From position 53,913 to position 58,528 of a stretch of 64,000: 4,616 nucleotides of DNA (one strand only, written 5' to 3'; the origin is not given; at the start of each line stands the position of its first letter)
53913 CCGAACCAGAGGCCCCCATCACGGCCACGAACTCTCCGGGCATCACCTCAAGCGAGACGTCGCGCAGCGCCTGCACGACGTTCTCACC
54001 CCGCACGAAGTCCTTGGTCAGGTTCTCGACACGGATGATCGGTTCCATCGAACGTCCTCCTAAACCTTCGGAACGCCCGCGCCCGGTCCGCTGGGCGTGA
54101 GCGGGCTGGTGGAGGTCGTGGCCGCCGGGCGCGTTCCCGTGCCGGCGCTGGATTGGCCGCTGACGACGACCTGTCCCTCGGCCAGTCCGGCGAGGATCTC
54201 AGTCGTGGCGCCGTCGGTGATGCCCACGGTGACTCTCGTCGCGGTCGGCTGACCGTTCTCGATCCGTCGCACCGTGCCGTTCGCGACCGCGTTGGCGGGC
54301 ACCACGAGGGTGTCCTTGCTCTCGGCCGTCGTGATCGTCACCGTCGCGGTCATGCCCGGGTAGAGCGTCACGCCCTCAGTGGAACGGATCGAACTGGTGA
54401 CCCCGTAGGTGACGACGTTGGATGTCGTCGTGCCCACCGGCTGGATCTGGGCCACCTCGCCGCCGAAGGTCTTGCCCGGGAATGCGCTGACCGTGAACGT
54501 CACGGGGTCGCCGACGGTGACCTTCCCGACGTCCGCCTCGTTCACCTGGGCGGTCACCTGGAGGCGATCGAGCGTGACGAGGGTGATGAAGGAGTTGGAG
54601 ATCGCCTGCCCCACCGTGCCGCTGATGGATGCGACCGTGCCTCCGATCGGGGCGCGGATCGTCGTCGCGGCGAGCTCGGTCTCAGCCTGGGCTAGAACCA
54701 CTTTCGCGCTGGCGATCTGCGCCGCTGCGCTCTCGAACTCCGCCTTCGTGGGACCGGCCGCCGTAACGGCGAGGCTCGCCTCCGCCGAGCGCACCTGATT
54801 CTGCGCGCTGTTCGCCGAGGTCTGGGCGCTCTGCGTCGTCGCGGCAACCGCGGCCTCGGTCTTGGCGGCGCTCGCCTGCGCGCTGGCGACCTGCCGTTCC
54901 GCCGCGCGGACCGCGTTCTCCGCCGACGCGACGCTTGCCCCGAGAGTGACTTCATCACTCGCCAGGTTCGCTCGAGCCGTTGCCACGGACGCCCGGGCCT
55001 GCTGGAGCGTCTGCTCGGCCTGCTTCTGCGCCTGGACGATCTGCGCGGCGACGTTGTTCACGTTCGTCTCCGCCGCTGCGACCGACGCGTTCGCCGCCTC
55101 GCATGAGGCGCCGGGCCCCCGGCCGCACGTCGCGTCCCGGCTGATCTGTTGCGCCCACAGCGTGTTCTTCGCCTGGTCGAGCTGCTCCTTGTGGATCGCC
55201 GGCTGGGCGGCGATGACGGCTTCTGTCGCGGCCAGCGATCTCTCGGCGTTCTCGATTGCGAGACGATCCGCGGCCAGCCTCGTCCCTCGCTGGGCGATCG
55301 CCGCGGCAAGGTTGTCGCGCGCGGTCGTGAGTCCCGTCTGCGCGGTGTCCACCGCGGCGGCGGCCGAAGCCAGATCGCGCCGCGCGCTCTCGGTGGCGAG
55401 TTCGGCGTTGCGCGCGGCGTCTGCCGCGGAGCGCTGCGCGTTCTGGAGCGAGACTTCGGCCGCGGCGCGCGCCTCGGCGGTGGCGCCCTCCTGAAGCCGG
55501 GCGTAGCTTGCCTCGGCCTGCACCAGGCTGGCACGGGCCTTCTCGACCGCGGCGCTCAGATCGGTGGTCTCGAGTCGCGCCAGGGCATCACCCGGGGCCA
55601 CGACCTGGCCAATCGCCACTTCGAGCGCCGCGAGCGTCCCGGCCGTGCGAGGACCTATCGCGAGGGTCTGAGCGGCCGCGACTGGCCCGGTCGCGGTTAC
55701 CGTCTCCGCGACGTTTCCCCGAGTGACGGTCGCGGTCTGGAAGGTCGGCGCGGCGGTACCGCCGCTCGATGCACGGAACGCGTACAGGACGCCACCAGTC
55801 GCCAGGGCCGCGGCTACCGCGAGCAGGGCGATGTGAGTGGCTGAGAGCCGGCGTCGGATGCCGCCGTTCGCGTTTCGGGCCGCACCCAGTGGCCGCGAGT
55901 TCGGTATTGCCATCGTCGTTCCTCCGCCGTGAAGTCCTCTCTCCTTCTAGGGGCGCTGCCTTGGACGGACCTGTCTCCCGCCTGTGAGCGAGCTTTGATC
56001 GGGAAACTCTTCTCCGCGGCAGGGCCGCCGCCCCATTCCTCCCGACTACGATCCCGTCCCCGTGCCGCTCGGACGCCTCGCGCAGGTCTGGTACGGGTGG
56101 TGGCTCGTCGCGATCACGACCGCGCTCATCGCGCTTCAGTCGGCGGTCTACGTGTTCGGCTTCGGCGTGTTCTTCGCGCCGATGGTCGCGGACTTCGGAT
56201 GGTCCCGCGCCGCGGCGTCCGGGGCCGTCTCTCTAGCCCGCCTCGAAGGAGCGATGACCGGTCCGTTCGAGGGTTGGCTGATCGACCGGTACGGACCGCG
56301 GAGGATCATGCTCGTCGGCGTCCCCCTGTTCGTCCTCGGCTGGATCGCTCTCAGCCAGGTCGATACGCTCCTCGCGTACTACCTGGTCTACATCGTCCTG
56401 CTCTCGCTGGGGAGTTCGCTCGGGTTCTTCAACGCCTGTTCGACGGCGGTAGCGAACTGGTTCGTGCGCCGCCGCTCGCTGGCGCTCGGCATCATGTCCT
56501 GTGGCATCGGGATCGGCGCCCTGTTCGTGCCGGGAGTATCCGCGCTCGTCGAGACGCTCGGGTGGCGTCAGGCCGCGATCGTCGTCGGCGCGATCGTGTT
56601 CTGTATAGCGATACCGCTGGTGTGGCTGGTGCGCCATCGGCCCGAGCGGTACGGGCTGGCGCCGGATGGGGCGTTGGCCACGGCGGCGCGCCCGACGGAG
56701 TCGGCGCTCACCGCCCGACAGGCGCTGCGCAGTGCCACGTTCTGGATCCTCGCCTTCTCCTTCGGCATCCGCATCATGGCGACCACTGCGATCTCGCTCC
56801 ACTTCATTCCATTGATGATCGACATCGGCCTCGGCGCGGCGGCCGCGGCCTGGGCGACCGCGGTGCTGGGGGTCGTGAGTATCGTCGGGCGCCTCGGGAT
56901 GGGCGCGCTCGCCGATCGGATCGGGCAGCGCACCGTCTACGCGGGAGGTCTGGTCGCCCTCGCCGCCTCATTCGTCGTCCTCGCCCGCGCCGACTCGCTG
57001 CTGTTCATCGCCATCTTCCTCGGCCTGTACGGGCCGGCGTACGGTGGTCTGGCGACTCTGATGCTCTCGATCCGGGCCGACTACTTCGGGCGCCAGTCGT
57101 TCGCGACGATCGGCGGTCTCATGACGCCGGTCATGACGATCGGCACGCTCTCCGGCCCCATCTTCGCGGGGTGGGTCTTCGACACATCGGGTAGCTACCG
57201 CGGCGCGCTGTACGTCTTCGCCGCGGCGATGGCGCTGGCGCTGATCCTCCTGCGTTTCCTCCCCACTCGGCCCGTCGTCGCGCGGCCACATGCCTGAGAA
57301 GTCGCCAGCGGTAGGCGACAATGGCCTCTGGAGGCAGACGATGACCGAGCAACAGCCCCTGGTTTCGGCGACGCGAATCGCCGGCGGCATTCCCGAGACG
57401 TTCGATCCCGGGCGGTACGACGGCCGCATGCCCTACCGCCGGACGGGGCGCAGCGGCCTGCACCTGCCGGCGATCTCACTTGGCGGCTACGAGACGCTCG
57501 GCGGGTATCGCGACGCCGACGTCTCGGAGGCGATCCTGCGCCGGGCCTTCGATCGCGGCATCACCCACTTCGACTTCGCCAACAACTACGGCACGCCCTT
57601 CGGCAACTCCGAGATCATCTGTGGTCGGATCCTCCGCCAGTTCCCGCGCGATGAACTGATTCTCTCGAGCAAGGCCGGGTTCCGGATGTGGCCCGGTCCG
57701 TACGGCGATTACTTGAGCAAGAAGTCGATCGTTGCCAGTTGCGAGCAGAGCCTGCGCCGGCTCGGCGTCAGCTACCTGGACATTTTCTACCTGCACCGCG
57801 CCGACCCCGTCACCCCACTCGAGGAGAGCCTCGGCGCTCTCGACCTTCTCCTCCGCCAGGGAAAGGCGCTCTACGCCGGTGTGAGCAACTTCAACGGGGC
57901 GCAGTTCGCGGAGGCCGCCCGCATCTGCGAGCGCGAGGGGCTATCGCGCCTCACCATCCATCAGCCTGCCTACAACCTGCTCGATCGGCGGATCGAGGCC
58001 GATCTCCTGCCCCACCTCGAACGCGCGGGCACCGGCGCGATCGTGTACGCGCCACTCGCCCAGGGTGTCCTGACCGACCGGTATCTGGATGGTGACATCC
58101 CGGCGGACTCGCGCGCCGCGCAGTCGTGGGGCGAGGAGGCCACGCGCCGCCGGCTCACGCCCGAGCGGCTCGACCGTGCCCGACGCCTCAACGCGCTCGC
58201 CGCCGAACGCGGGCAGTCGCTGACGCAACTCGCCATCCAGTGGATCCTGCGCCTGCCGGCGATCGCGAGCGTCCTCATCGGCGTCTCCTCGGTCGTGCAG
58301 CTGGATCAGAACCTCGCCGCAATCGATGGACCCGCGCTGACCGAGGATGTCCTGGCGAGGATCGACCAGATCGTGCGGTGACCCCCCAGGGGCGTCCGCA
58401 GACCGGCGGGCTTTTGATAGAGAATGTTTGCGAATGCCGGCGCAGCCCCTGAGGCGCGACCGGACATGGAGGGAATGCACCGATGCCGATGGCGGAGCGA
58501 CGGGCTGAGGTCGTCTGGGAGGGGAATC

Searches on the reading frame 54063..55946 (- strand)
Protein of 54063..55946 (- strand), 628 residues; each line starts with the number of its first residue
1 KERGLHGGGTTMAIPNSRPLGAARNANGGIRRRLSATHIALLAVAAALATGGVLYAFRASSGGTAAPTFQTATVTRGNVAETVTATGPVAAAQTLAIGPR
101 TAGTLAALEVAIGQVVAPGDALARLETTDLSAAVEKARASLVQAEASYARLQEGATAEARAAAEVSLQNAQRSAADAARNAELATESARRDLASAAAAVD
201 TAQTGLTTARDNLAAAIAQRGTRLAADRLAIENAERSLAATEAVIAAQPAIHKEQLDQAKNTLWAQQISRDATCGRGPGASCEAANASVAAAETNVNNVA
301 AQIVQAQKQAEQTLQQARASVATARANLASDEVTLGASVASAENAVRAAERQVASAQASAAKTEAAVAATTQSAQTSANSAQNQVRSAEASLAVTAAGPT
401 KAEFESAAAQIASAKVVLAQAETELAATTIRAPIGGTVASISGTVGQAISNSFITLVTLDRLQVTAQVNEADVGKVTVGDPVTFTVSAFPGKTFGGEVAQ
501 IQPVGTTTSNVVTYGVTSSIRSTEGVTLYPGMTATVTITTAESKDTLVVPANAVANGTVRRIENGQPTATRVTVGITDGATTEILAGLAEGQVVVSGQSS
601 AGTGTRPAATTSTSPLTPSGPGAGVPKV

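Call 34: search_protein_families(library=pfam, proteins=[window:54063-55946:-], max_evalue=0.00001)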
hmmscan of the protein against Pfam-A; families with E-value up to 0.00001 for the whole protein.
window:54063-55946:- (628 aa): 2 families
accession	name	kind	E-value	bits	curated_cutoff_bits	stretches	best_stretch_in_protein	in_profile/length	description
PF16576.10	HlyD_D23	-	1.6e-13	50.8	30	1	367-508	65-191/214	Barrel-sandwich domain of CusB or HlyD membrane-fusion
PF13437.12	HlyD_3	-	9.2e-12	46.1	22.2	1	429-531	1-106/106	HlyD family secretion protein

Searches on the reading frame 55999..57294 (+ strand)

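Call 34: search_protein_families(library=pfam, proteins=[window:55999-57294:+], max_evalue=0.00001)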
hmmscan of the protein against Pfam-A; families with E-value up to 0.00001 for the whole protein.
window:55999-57294:+ (432 aa): 2 families
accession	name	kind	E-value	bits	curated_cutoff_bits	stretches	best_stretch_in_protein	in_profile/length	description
PF07690.21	MFS_1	-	1.9e-39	136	33.4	2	43-262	3-221/347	Major Facilitator Superfamily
PF13347.12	MFS_2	-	5.1e-08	32.3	27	1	54-363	15-343/427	MFS/sugar transport protein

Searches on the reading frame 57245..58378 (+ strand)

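Call 35: search_protein_families(library=pfam, proteins=[window:57245-58378:+], max_evalue=0.00001)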
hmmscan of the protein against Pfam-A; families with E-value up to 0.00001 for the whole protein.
window:57245-58378:+ (378 aa): 1 family
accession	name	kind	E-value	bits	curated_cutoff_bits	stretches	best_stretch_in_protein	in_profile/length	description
PF00248.27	Aldo_ket_red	-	3.4e-65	220.4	24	1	77-377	2-290/291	Aldo/keto reductase family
